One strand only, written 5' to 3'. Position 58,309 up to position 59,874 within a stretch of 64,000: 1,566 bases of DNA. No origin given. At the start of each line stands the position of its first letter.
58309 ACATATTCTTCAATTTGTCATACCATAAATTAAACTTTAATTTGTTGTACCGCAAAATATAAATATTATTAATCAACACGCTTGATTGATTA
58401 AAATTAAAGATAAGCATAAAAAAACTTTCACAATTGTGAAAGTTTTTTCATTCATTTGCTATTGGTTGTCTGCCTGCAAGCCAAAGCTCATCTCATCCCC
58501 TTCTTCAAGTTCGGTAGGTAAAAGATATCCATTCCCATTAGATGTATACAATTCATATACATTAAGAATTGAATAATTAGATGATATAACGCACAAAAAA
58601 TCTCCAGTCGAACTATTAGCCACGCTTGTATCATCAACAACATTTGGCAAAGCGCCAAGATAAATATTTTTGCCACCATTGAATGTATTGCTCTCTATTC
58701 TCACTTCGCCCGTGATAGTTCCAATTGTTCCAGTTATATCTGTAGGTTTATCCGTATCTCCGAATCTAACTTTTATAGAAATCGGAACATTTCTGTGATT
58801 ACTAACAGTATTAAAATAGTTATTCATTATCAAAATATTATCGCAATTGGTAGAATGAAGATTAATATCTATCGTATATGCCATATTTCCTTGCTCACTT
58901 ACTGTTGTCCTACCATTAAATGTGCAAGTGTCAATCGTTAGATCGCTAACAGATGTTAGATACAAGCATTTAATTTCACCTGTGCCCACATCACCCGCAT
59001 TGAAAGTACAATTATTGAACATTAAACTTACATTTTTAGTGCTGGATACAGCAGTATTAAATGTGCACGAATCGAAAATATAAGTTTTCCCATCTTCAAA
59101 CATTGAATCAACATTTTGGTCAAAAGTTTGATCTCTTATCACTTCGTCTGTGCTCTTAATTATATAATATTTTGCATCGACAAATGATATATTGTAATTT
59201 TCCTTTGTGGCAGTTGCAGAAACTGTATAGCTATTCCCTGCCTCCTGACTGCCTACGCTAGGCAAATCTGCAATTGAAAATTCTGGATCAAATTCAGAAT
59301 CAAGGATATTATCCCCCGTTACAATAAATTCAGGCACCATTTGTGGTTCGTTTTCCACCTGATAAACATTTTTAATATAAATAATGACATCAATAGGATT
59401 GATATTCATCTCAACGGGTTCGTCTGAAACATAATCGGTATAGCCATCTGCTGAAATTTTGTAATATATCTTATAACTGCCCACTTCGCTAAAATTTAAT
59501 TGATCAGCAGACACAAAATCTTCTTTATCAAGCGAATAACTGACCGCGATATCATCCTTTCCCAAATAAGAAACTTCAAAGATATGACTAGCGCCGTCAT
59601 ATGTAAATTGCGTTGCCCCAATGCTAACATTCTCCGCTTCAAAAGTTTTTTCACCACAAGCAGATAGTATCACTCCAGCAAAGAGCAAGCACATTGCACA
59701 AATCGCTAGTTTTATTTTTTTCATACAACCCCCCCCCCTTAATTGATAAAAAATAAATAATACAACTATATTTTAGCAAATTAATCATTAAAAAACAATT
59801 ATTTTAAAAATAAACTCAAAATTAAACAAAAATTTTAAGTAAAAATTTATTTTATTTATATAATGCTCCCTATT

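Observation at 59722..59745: G10 tract forming the ribosome-binding region of a beta-helix surface lipoprotein: candidate phase-variation switch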

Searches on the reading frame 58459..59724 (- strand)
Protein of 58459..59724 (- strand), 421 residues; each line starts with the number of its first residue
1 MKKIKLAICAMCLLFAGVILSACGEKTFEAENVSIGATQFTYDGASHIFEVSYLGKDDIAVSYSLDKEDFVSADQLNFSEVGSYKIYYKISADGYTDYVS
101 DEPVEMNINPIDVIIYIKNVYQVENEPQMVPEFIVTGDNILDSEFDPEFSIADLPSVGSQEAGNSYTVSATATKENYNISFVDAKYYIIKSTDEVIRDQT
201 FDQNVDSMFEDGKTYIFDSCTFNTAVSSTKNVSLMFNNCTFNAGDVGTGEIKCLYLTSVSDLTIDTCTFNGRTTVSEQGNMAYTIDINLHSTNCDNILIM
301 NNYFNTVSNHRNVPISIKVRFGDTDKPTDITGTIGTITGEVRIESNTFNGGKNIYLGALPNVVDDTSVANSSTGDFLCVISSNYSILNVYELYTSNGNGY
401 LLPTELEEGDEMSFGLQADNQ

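Call 7: search_protein_families(library=pfam, proteins=[window:58459-59724:-], max_evalue=1)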
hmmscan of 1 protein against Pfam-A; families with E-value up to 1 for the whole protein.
window:58459-59724:- (421 aa): 1 family
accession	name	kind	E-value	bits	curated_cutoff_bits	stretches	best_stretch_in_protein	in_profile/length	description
PF18676.6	MBG_2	-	0.64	11.1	25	1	150-185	36-70/72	MBG domain (YGX type)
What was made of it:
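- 59155..59643 (-): Two tandem Ig-like beta-sandwich domains (about residues 28-190). Pfam MBG_2 is not significant (call 7).
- On MBG domain (Pfam PF18676 MBG_2): The match has E = 0.64 and 11.1 bits against a cut-off of 25 (call 7).
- On Right-handed parallel beta-helix (Pfam PF13229 / pectate-lyase fold): The query has no Pfam hit (call 7).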

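Call 8: search_protein_families(library=ncbifam, proteins=[window:58459-59724:-], max_evalue=1)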
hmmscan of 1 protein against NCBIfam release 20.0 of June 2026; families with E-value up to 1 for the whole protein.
window:58459-59724:- (421 aa): 0 families
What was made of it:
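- Tried and rejected: Pfam and NCBIfam give no significant family for the protein (calls 7, 8).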

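Call 9: find_homologous_proteins(query=window:58459-59724:-)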
Query window:58459-59724:- (421 aa): 8 proteins with E <= 0.001 among 2994 candidates.
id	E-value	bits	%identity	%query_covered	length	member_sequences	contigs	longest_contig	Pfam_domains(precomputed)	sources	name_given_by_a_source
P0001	4.2e-275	930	100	100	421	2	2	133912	-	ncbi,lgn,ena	-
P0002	1.8e-273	924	99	100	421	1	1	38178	-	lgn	-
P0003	2.4e-255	865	93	100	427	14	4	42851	-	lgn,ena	-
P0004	1.7e-191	654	70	100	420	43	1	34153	-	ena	-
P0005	8.6e-53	198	49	56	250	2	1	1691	-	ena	-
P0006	1.1e-42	165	33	51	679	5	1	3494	PF13229.13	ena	-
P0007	4.4e-41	159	46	47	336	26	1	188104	-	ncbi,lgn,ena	-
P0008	3.6e-22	97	38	50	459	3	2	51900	PF00170.27,PF08614.17,PF16888.11,PF07889.18,PF24319.3,PF04977.21,PF06156.19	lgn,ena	-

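Call 10: find_encoding_contigs(protein=P0001, flank=3000, max_places=10)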
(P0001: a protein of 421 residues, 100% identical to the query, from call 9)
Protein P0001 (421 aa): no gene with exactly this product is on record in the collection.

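Call 11: find_encoding_contigs(protein=P0002, flank=3000, max_places=10)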
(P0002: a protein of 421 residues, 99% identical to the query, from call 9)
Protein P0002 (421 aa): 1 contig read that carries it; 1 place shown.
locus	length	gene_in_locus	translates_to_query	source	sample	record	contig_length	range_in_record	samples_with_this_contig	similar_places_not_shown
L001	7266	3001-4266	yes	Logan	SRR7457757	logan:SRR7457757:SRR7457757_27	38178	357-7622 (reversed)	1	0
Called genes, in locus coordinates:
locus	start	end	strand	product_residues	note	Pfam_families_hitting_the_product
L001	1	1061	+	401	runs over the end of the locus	PF00753:Lactamase_B (weak), PF23023:Anti-Pycsar_Apyc1 (weak)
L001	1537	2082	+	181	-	-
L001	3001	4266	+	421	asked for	-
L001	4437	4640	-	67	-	PF13560:HTH_31 (weak), PF12844:HTH_19, PF01381:HTH_3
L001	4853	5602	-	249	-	PF02673:BacA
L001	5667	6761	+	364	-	PF01926:MMR_HSR1, PF02421:FeoB_N, PF06071:YchF-GTPase_C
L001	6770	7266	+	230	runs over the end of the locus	-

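Call 12: find_encoding_contigs(protein=P0003, flank=3000, max_places=10)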
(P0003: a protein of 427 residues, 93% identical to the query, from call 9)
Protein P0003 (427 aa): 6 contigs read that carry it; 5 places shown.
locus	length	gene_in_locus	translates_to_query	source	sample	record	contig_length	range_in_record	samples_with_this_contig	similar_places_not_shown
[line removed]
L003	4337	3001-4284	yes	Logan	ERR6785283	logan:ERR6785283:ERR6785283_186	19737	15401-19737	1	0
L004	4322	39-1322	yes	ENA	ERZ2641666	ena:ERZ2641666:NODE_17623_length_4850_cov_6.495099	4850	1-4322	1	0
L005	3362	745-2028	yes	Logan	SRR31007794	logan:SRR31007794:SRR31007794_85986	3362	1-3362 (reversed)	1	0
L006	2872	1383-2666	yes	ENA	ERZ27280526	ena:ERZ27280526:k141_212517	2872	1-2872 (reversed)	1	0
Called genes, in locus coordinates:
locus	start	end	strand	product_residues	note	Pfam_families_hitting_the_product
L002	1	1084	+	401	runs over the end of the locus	PF00753:Lactamase_B (weak), PF23023:Anti-Pycsar_Apyc1 (weak)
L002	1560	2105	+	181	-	-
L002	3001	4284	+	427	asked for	-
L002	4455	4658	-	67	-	PF13560:HTH_31 (weak), PF12844:HTH_19, PF01381:HTH_3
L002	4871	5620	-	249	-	PF02673:BacA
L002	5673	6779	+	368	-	PF01926:MMR_HSR1, PF02421:FeoB_N, PF06071:YchF-GTPase_C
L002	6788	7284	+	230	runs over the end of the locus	-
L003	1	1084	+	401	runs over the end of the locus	PF00753:Lactamase_B (weak), PF23023:Anti-Pycsar_Apyc1 (weak)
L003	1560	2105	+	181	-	-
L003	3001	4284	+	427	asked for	-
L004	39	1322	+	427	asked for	-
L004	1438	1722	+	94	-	PF01527:HTH_Tnp_1 (weak)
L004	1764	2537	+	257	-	PF13276:HTH_21, PF00665:rve, PF13683:rve_3, PF13333:rve_2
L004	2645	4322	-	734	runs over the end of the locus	?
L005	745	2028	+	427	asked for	-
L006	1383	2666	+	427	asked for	-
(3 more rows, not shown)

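Call 13: find_encoding_contigs(protein=P0004, flank=3000, max_places=10)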
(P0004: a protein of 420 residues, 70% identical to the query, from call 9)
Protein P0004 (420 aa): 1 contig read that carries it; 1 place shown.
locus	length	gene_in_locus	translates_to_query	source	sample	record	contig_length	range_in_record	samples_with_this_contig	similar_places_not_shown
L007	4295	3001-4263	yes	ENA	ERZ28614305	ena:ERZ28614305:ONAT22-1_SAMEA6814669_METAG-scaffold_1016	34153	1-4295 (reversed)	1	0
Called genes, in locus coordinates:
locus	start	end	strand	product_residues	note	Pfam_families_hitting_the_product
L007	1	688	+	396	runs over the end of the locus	PF00753:Lactamase_B (weak), PF23023:Anti-Pycsar_Apyc1 (weak)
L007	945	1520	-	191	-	-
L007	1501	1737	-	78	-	-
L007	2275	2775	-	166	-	PF13420:Acetyltransf_4, PF00583:Acetyltransf_1, PF13673:Acetyltransf_10, PF13508:Acetyltransf_7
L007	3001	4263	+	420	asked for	-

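Call 31: search_protein_representatives(protein=window:58459-59724:-)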
Query: 421 residues. Proteins with E-value up to 0.001 (for the whole library): 217; up to 1e-10: 114; up to 1e-30: 21. The best 150 are listed.
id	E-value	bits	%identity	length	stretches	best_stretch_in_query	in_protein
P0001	1.3e-275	929.7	100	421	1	1-421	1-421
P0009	2.5e-81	290.0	46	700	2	186-414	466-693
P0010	8.4e-65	235.6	40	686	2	189-396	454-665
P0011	9.4e-64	232.1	37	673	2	188-395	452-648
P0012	1.2e-58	215.3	39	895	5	2-107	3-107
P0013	4.0e-58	213.6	36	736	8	1-107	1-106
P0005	2.7e-53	197.7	52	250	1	190-415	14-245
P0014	4.9e-53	196.8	39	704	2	193-396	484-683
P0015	1.6e-52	195.1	36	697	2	200-407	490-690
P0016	2.8e-52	194.4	39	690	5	2-106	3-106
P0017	3.1e-48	181.0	35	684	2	178-395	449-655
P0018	5.9e-47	176.8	35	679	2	188-394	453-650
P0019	8.5e-47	176.3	37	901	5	1-104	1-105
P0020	6.6e-46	173.4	25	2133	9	76-195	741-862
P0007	1.4e-41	159.1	45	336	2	188-406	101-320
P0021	5.8e-41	157.1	43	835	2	165-410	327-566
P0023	1.4e-36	142.7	43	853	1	153-397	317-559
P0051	2.4e-21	92.5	35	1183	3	195-415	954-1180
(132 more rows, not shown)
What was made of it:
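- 59155..59643 (-): This module recurs up to 23 times in giant proteins (call 31).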

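Call 32: search_protein_families(library=pfam, proteins=[P0009, P0010, P0011, P0012, P0013, P0021, P0023, P0006, P0051], max_evalue=0.01)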
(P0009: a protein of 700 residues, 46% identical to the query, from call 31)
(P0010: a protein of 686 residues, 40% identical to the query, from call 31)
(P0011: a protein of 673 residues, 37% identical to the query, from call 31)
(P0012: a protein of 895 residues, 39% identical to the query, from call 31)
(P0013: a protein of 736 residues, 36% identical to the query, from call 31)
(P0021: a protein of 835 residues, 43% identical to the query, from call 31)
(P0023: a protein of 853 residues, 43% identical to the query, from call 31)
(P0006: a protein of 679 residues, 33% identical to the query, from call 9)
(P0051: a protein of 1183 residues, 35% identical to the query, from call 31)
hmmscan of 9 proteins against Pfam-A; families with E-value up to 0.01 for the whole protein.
P0009 (700 aa): 0 families

P0010 (686 aa): 0 families

P0011 (673 aa): 0 families

P0012 (895 aa): 1 family
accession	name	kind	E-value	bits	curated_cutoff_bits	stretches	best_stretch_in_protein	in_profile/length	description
PF04362.19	Iron_traffic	-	0.0021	18.3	27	0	148-189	11-51/88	Bacterial Fe(2+) trafficking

P0013 (736 aa): 1 family
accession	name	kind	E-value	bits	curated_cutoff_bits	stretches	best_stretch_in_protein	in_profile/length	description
PF03174.19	CHB_HEX_C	-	0.00041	20.7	23.6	0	309-334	27-52/76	Chitobiase/beta-hexosaminidase C-terminal domain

P0021 (835 aa): 0 families

P0023 (853 aa): 0 families

P0006 (679 aa): 1 family
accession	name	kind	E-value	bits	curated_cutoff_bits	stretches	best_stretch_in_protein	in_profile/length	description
PF13229.12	Beta_helix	-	1.5e-05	25.1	25.9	1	469-566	23-115/158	Right handed beta helix region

P0051 (1183 aa): 3 families
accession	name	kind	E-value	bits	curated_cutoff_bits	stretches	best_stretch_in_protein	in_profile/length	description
PF00041.27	fn3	-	1.6e-07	31.9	25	0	584-614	50-81/84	Fibronectin type III domain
PF07523.18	Big_3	-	8.7e-07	29.6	21.2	1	44-117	4-68/68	Bacterial Ig-like domain (group 3)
PF23608.1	Ig_ILCR1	-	0.0016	18.9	27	0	575-605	58-88/114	ILCR1 Ig-like domain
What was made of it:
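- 58480..59142 (-): C-terminal beta-solenoid-like domain (about residues 195-415) with five (C/N)(T/Y)FN repeats at residues 220, 239, 267, 302 and 346. Homologue P0006 scores 25.1 bits on Pfam Beta_helix against a cut-off of 25.9 (call 32).
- On Right-handed parallel beta-helix (Pfam PF13229 / pectate-lyase fold): Homologue P0006 scores 25.1 bits against a cut-off of 25.9 (call 32).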

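Call 43: list_cluster_members(proteins=[P0001, P0003, P0004, P0007])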
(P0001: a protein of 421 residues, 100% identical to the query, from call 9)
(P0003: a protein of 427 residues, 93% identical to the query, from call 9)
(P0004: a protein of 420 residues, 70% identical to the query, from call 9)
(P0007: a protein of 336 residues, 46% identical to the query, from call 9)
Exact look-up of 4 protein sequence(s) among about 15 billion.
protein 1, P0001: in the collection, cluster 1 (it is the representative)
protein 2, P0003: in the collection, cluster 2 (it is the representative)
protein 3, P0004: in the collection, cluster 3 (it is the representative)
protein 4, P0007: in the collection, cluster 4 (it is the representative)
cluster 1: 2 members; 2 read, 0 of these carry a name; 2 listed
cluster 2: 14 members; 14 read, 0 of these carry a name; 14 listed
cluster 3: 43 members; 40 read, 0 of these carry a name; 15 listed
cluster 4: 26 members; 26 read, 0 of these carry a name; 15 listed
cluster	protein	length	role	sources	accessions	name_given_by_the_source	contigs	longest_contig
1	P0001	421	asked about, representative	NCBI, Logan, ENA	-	-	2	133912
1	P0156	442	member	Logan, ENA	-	-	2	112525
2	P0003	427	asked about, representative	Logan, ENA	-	-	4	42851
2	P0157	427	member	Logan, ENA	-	-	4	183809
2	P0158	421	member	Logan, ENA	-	-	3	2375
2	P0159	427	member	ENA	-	-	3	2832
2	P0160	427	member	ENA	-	-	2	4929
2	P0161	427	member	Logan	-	-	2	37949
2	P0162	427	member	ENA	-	-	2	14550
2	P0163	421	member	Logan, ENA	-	-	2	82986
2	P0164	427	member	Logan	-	-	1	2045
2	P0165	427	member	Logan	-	-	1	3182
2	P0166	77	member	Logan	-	-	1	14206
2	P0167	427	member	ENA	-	-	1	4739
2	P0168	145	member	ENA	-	-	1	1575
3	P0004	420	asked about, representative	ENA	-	-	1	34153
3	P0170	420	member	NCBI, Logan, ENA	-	-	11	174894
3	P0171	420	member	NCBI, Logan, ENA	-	-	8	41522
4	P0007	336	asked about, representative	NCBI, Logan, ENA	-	-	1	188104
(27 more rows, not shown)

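Call 44: find_encoding_contigs(protein=P0170, flank=600, max_places=10)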
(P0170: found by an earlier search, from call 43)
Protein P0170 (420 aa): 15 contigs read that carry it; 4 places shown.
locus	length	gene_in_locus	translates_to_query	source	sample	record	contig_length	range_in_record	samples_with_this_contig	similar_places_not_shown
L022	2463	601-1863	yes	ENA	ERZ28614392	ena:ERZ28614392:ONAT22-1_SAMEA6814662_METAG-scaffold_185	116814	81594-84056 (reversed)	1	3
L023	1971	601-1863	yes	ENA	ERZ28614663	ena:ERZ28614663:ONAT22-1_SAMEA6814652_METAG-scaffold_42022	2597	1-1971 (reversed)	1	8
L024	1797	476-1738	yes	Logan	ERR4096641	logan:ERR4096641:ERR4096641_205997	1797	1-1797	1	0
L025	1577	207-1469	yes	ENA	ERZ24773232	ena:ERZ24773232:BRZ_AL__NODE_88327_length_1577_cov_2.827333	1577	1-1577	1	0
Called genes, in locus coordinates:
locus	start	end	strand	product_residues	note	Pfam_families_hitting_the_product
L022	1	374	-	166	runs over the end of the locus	PF13420:Acetyltransf_4, PF00583:Acetyltransf_1, PF13673:Acetyltransf_10, PF13508:Acetyltransf_7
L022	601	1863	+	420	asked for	-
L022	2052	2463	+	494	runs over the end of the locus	PF09346:SMI1_KNR4 (faint), PF14567:SUKH_5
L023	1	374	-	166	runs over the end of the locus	PF13420:Acetyltransf_4, PF00583:Acetyltransf_1, PF13673:Acetyltransf_10, PF13508:Acetyltransf_7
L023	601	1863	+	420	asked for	-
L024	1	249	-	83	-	?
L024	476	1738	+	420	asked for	-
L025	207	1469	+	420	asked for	-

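Call 45: find_encoding_contigs(protein=P0156, flank=600, max_places=10)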
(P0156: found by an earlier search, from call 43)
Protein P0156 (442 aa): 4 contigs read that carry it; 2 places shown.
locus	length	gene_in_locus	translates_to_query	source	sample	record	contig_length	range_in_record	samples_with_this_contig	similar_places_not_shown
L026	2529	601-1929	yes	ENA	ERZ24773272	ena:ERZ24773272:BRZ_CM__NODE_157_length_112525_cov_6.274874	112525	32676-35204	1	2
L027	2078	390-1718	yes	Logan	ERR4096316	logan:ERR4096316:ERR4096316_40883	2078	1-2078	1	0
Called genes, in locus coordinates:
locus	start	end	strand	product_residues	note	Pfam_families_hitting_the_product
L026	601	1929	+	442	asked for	-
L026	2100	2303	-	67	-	PF13560:HTH_31 (weak), PF12844:HTH_19, PF01381:HTH_3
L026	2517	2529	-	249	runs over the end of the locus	PF02673:BacA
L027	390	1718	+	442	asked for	-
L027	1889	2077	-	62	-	?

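Call 46: find_encoding_contigs(protein=P0158, flank=600, max_places=10)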
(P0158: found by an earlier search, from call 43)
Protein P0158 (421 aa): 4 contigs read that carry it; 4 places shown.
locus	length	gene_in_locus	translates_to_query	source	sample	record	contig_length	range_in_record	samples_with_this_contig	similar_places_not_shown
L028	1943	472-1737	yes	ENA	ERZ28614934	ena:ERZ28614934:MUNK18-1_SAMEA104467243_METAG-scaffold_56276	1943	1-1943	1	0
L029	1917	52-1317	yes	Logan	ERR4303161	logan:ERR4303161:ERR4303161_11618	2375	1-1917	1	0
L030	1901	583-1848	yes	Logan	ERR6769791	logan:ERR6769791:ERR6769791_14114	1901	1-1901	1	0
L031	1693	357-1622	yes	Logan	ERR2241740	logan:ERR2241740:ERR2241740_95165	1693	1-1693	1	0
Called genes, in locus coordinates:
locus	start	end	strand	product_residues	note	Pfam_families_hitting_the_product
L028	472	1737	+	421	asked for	-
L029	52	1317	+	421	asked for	-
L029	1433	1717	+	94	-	PF01527:HTH_Tnp_1 (weak)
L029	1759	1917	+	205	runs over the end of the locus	?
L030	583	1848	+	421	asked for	-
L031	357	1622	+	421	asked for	-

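Call 48: predict_structure(alignment_id=A1)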
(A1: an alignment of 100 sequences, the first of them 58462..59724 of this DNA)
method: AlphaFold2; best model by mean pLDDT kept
length: 421 residues; sequences in the alignment: 100
mean_pLDDT: 89.3   pTM: 0.77
mean pLDDT of the five models: 89.3, 87.8, 87.4, 86.2, 84.8
residues with pLDDT >= 90: 291; 70-90: 86; 50-70: 39; < 50: 5
segments of 3 or more residues with pLDDT < 50: 419-421
pLDDT, mean of each block of 10 residues (from residue 1): 74 72 82 98 96 95 98 95 98 96 98 90 92 85 89 93 92 95 91 94 97 96 98 96 94 97 97 92 96 95 96 94 70 87 94 88 57 81 92 60 84 69 36
secondary structure, 60 per line:
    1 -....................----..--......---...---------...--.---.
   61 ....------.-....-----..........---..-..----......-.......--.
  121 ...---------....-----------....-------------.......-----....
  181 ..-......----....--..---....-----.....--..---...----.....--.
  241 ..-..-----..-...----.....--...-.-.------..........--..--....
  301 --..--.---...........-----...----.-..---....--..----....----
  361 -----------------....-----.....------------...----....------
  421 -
elements in order: H2-21 E33-35 E39-41 E51-53 E60-64 H73-76 E82-91 E104-109 E111-117 E120-123 E133-136 E148-151 E165-171 E177-182 E184-189 E194-197 H205-208 E214-218 E226-228 E233-237 E240-242 E254-256 E261-265 E268-270 E281-290 E297-300 E311-321 E341-344 E353-356 E378-381 E387-391 E404-406 E411-414
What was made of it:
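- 59155..59643 (-): AlphaFold2 model with pLDDT 89 (call 48).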

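Call 51: fold_search(model_id=the predicted structure, library=pdb)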
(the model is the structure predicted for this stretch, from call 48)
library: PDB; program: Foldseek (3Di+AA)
matches with E <= 10: 564; with E <= 0.001: 0
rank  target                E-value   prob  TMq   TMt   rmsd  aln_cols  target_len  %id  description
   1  8rw9_G                4.6e-03  0.96  0.13  0.28  15.4       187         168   16  Domains 1 and 2 of Bacillus anthracis Sap S-layer in complex with Nb694 (released 2024-11-20)
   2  8rx2_B                5.1e-03  0.97  0.14  0.29  12.2       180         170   16  Domains 1 and 2 of Sap S-layer protein from Bacillus anthracis (released 2024-11-20)
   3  4m00_A                6.8e-03  1.00  0.26  0.22   6.1       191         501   10  Crystal structure of the ligand binding region of staphylococcal adhesion SraP (released 2014-06-18)
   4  3pdd                  7.9e-03  0.99  0.16  0.31  12.6       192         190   11  Structures of Clostridium thermocellum CbhA fibronectin(III)-like modules (released 2011-11-23)
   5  8rx2_A                1.1e-02  0.89  0.13  0.27  15.7       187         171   16  Domains 1 and 2 of Sap S-layer protein from Bacillus anthracis (released 2024-11-20)
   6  8rwf_A                1.4e-02  0.97  0.14  0.32  15.0       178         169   15  Domains 1 and 2 of Bacillus anthracis Sap S-layer in complex with Nb692 (released 2024-11-20)
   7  8rw9_F                1.4e-02  0.89  0.13  0.28  15.0       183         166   16  Domains 1 and 2 of Bacillus anthracis Sap S-layer in complex with Nb694 (released 2024-11-20)
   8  8rx2_D                1.5e-02  0.94  0.13  0.29  14.0       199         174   15  Domains 1 and 2 of Sap S-layer protein from Bacillus anthracis (released 2024-11-20)
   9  6hhu_A                1.5e-02  0.90  0.14  0.10  15.3       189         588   15  Structure of the Bacillus anthracis Sap S-layer assembly domain (released 2019-07-24)
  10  5k6x_A                1.9e-02  0.80  0.13  0.14  20.2       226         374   10  Sidekick-2 immunoglobulin domains 1-4, crystal form 1 (released 2016-09-28)
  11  5k6x_B                2.0e-02  0.82  0.13  0.14  21.4       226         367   10  Sidekick-2 immunoglobulin domains 1-4, crystal form 1 (released 2016-09-28)
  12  5t4m_B                2.0e-02  0.77  0.16  0.18  18.9       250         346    9  Crystal Structure of Human Protocadherin-15 EC3-5 (released 2017-02-22)
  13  6e57_D                2.3e-02  0.92  0.15  0.16  16.8       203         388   11  Bacteroides ovatus mixed-linkage glucan utilization locus (MLGUL) SGBP-B in complex with mixed-linkage heptasaccharide (released 2019-05-29)
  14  5vt8_C                2.9e-02  0.89  0.17  0.27  10.0       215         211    9  Crystal Structure of Mouse Cadherin-23 EC24-25 (released 2018-05-23)
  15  6eet_A                3.7e-02  0.80  0.15  0.15  17.5       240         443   11  Crystal structure of mouse Protocadherin-15 EC9-MAD12 (released 2019-08-21)
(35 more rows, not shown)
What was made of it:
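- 59155..59643 (-): The best Foldseek matches are the Sap S-layer domains, the SraP adhesin and Rib domains, at E about 5e-3 and probability 0.96-1.0 (call 51).
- On MBG domain (Pfam PF18676 MBG_2): The AlphaFold2 model still shows two Ig-like beta-sandwich domains (calls 48, 51).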

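Call 63: find_encoding_contigs(protein=P0007, flank=1500, max_places=6)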
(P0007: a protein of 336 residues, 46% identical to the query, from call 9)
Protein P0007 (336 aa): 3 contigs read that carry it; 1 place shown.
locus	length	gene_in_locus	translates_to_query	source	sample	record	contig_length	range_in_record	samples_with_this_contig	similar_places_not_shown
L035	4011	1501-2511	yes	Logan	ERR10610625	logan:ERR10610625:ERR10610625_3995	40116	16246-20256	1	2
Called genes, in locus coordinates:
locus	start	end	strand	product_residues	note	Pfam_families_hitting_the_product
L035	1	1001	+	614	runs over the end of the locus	-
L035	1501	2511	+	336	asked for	-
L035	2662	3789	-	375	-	PF03572:Peptidase_S41 (faint)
